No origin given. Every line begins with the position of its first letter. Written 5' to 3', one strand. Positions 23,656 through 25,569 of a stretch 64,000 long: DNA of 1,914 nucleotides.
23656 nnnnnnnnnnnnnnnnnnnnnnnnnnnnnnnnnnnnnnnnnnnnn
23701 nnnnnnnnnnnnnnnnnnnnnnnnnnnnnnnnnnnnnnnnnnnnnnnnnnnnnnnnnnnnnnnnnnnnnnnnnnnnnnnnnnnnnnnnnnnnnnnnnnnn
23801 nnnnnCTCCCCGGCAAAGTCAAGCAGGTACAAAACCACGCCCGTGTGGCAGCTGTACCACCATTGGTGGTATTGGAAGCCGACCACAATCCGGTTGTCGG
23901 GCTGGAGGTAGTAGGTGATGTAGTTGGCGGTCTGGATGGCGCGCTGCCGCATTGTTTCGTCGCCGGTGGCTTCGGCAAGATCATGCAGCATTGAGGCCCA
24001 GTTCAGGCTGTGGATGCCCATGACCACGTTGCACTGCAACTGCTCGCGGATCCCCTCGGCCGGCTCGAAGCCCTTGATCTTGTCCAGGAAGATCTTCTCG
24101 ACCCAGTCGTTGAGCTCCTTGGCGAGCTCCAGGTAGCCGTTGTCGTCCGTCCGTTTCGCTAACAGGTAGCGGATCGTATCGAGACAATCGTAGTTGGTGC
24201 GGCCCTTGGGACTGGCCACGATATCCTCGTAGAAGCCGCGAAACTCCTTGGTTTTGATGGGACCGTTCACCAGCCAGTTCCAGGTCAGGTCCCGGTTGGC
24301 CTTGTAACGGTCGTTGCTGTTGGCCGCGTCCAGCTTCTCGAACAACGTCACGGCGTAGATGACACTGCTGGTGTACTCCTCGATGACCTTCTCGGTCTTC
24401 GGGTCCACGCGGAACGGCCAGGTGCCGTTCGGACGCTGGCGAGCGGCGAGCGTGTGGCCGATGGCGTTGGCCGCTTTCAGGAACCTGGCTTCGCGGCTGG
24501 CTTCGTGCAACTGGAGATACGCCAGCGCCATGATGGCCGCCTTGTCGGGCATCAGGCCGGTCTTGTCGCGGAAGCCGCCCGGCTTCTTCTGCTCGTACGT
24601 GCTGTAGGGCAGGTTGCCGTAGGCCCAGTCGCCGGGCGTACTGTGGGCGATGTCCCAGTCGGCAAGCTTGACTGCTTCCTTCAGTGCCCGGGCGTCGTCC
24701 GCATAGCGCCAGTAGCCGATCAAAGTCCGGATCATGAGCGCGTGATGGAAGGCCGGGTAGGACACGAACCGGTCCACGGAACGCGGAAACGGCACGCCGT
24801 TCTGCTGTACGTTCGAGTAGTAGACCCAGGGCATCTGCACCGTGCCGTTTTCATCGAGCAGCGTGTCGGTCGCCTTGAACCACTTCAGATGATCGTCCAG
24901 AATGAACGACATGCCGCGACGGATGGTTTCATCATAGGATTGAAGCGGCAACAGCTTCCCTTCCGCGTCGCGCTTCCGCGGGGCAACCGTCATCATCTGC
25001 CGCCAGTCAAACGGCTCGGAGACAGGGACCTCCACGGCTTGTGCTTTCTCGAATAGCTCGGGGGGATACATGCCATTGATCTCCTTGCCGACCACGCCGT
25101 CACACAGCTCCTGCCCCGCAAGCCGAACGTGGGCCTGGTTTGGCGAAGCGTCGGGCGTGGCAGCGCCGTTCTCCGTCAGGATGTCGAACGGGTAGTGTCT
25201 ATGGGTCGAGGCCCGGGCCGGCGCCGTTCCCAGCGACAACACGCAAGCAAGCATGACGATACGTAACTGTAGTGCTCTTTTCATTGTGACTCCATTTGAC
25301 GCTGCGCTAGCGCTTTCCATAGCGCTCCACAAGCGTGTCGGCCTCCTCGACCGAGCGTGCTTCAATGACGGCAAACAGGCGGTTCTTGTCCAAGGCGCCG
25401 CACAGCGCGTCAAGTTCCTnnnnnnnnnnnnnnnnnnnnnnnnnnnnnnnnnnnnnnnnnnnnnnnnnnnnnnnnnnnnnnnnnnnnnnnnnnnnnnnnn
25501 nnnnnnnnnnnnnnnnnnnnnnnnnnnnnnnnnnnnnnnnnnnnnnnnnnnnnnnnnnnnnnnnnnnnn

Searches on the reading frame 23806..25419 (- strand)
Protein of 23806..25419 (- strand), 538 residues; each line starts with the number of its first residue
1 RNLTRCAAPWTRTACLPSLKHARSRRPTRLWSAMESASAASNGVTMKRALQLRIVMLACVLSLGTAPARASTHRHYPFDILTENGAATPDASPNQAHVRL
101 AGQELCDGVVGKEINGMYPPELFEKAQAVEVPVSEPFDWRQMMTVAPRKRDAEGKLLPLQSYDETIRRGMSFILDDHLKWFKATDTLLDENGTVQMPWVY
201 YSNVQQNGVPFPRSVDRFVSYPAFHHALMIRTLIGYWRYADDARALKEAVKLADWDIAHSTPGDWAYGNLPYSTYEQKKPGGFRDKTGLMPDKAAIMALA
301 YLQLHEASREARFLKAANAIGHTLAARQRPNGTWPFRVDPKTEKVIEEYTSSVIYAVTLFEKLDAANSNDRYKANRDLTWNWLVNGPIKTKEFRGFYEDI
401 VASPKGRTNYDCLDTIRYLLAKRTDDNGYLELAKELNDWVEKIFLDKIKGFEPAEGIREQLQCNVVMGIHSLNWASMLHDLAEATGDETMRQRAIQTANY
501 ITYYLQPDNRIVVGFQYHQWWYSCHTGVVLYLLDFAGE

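Call 23: search_protein_families(library=pfam, proteins=[window:23806-25419:-], max_evalue=0.0001)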
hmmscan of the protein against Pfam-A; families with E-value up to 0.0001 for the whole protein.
window:23806-25419:- (538 aa): 1 family
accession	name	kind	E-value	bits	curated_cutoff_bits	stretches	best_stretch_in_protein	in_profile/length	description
PF03663.20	Glyco_hydro_76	-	6.6e-05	23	25.9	0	420-512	166-262/366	Glycosyl hydrolase family 76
